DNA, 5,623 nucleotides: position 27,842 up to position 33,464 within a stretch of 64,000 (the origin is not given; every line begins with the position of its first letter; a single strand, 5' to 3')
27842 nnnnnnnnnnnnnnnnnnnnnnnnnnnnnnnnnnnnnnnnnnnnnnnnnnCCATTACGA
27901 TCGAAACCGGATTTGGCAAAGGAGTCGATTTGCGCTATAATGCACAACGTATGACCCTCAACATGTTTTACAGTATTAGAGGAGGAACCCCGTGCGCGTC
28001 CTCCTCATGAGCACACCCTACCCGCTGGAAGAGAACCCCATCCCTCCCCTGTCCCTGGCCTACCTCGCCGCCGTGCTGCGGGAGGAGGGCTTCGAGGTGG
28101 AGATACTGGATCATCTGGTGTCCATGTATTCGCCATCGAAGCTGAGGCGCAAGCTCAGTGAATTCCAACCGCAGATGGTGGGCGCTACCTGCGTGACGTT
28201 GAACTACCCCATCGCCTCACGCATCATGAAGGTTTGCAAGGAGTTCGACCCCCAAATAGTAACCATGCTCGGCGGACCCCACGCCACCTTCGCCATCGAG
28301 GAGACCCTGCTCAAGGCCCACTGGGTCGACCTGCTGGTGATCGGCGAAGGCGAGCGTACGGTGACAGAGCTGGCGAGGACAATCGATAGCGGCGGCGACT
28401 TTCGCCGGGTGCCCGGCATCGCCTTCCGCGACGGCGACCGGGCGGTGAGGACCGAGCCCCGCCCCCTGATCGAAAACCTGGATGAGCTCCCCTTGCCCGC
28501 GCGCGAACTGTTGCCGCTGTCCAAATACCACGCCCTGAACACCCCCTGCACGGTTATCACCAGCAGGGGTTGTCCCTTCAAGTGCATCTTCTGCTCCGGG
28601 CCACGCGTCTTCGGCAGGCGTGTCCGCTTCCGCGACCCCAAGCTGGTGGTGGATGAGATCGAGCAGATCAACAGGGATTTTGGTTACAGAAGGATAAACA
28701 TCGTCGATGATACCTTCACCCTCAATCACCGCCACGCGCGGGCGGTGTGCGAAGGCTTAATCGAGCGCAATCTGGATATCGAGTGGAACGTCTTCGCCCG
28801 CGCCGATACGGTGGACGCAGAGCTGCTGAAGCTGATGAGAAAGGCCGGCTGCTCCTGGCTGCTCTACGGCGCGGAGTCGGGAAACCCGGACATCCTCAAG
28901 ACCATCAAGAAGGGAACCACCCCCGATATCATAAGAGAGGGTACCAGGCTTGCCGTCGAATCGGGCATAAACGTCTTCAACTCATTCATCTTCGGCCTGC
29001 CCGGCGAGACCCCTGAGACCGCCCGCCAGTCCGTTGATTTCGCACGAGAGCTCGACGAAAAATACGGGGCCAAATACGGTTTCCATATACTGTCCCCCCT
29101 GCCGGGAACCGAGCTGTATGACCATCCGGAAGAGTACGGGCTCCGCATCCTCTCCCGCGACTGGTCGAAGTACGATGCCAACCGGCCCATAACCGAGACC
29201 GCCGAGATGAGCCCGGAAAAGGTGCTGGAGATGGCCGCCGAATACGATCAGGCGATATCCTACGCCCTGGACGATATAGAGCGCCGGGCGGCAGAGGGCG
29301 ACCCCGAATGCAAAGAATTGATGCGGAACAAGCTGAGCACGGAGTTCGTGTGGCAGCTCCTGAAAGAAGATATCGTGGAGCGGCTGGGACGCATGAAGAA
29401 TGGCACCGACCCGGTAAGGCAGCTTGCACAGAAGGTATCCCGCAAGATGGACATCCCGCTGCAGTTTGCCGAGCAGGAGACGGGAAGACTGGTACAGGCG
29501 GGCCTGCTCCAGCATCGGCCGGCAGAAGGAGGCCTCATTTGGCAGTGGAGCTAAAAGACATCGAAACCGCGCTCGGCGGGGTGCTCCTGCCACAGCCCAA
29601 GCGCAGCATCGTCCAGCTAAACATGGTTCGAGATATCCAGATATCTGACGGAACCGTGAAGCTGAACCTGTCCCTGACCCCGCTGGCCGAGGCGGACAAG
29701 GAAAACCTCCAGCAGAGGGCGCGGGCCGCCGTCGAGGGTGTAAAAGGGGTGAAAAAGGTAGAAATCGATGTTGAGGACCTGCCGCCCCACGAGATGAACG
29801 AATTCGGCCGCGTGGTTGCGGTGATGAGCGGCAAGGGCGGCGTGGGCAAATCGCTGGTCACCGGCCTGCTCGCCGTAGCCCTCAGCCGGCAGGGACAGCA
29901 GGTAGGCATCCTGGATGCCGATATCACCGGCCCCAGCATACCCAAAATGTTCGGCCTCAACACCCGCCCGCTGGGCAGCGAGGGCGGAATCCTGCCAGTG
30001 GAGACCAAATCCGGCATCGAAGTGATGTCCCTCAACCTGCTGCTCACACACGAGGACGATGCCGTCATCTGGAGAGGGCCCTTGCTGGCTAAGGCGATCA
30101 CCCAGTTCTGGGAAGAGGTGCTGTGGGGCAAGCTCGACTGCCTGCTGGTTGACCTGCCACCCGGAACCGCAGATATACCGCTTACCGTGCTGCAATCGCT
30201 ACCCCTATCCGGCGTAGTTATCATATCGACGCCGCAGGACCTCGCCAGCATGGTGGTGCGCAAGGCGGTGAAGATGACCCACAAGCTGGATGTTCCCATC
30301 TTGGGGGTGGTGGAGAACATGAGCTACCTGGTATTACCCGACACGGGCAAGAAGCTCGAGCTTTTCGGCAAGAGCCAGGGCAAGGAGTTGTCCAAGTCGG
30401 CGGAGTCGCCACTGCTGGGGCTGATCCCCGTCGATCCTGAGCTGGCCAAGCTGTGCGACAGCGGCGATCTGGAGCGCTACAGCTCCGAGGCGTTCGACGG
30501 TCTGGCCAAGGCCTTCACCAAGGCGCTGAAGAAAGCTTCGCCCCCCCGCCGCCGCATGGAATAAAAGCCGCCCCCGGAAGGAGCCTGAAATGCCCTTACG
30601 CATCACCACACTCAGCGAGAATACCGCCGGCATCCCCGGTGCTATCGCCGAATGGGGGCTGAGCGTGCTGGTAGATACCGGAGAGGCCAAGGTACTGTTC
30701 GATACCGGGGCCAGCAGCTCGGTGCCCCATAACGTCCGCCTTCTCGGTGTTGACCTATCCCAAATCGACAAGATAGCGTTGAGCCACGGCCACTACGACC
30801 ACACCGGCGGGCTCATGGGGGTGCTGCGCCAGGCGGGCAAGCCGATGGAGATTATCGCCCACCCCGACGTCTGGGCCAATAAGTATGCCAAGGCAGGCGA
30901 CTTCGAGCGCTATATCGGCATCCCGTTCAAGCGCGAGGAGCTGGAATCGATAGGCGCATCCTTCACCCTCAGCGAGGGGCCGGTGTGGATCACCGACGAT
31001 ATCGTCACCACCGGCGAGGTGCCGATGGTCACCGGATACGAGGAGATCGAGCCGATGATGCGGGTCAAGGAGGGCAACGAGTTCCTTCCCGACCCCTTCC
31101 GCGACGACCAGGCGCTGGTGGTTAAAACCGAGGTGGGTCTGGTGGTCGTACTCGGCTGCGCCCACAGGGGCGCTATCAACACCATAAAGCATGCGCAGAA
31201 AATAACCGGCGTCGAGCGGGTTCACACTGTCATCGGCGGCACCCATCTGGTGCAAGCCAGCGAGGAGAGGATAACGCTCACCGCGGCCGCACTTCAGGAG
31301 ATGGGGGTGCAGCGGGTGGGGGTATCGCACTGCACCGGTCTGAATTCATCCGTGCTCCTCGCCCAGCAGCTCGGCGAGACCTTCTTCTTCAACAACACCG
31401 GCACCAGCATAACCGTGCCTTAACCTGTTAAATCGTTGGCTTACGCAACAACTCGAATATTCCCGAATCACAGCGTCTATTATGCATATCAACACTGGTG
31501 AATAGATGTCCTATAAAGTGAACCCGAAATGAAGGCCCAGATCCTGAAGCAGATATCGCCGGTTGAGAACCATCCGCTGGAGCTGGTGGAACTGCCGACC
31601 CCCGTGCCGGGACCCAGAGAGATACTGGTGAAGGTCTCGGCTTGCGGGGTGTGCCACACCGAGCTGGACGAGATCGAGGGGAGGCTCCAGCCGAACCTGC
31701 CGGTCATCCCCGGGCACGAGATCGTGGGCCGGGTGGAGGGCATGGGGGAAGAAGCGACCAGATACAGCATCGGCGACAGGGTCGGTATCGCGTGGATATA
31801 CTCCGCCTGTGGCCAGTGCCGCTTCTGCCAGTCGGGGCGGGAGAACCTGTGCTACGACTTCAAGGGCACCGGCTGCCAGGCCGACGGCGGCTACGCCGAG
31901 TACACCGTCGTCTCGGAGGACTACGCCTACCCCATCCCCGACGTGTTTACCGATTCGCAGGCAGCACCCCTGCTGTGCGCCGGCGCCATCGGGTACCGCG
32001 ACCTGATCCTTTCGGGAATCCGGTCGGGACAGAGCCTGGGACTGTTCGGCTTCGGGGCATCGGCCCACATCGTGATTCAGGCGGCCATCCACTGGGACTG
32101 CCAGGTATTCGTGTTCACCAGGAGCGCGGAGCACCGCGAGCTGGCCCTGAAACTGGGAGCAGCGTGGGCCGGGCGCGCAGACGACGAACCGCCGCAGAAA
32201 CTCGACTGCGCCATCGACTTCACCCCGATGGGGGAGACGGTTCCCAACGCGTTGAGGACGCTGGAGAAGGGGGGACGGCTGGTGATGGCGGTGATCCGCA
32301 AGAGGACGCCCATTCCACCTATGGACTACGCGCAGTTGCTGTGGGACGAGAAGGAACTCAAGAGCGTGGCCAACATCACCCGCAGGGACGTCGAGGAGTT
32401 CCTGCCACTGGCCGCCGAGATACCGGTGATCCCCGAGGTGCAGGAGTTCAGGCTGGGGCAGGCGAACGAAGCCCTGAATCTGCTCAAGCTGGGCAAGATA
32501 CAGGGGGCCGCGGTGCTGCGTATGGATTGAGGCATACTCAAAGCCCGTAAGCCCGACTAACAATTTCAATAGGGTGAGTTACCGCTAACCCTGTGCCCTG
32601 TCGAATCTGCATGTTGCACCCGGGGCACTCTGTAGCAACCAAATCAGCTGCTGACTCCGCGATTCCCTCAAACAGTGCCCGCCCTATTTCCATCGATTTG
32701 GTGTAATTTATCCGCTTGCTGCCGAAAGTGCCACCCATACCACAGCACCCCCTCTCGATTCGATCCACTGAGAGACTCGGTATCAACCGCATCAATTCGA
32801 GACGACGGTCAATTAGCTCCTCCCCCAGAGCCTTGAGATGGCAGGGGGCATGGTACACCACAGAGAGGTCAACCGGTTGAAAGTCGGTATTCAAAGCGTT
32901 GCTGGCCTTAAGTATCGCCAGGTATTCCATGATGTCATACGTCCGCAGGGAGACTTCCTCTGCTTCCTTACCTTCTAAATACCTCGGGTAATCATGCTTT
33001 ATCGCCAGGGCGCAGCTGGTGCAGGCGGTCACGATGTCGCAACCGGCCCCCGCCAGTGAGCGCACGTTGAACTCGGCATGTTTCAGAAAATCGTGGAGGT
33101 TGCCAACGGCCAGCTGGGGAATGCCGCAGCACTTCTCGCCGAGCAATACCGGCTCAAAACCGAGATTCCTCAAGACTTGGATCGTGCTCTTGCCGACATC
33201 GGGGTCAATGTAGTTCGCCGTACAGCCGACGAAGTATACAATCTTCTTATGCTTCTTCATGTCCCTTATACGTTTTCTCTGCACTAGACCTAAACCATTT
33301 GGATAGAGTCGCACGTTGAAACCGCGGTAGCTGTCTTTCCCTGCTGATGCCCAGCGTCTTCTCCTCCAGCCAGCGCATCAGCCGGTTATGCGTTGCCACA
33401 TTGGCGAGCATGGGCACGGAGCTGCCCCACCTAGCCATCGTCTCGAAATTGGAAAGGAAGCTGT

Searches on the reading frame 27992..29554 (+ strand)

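Call 51: search_protein_families(library=pfam, proteins=[window:27992-29554:+], max_evalue=0.0001)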
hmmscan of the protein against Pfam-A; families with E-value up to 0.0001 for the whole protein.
window:27992-29554:+ (520 aa): 2 families
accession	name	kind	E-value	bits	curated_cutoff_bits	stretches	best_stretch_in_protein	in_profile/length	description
PF04055.27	Radical_SAM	-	2.5e-27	96.5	29.5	1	188-351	1-166/166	Radical SAM superfamily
PF02310.24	B12-binding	-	3.4e-23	82.2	32.1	1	15-127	10-120/121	B12 binding domain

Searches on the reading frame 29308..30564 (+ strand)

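Call 51: search_protein_families(library=pfam, proteins=[window:29308-30564:+], max_evalue=0.0001)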
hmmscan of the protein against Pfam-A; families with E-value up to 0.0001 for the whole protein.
window:29308-30564:+ (418 aa): 4 families
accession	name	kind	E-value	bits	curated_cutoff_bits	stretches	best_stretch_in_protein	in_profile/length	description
PF10609.15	ParA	-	3e-89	299.1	27.1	1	168-390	4-226/246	NUBPL iron-transfer P-loop NTPase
PF01883.24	FeS_assembly_P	-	1.6e-14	54.3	23.5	1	83-154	2-72/73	Iron-sulfur cluster assembly protein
PF01656.29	CbiA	-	5.8e-10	39.6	25.4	1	170-384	1-120/125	CobQ/CobB/MinD/ParA nucleotide binding domain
PF13614.12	AAA_31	-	2.2e-05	24.9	27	1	168-206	2-40/177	AAA domain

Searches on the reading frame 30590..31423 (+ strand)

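Call 51: search_protein_families(library=pfam, proteins=[window:30590-31423:+], max_evalue=0.0001)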
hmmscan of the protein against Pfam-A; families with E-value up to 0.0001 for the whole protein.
window:30590-31423:+ (277 aa): 2 families
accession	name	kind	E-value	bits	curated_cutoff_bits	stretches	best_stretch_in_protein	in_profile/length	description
PF00753.33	Lactamase_B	-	1.6e-15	58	22.7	1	24-126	7-116/196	Metallo-beta-lactamase superfamily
PF12706.13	Lactamase_B_2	-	1.5e-09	38.2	27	1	35-127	3-98/200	Beta-lactamase superfamily domain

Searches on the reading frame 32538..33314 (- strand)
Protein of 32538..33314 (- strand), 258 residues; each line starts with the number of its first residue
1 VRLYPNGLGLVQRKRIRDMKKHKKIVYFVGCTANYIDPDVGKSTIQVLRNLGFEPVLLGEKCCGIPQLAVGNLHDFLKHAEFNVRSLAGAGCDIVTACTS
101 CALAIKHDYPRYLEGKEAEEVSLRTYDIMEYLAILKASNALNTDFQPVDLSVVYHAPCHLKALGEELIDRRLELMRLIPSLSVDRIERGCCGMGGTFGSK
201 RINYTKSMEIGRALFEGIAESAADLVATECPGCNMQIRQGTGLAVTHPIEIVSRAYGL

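Call 52: search_protein_families(library=pfam, proteins=[window:32538-33314:-], max_evalue=0.0001)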
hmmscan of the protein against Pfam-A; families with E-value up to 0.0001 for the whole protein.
window:32538-33314:- (258 aa): 1 family
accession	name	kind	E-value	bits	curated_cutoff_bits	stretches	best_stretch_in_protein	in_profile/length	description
PF02754.22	CCG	-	1.2e-25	89.8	20.6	2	25-106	1-85/85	Cysteine-rich domain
